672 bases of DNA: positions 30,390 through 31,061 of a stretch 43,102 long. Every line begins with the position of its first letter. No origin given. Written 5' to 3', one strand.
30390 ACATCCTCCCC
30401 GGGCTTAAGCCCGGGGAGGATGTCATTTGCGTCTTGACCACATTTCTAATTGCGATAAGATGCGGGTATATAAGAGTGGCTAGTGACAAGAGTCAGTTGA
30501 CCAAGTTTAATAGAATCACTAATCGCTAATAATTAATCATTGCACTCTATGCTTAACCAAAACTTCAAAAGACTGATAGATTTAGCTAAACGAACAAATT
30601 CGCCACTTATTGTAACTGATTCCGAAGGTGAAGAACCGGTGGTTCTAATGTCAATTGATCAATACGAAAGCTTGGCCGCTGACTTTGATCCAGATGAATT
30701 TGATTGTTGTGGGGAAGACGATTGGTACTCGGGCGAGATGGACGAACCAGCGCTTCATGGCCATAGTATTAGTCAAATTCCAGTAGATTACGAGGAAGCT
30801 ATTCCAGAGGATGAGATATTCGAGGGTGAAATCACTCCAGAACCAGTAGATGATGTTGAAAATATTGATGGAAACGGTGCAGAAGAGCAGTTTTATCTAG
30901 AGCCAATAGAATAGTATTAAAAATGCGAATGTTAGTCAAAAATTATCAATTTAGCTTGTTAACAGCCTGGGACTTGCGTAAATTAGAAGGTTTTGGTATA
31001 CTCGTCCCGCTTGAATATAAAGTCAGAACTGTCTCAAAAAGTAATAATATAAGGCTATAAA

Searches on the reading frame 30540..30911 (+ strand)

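Call 81: search_protein_families(library=pfam, proteins=[window:30540-30911:+], max_evalue=0.001)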
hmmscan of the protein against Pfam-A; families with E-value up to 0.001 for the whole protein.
window:30540-30911:+ (124 aa): 1 family
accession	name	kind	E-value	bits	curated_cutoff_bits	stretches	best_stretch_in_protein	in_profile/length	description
PF02604.26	PhdYeFM_antitox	-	1.1e-07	31.9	29.8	1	5-47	9-50/74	Antitoxin Phd_YefM, type II toxin-antitoxin system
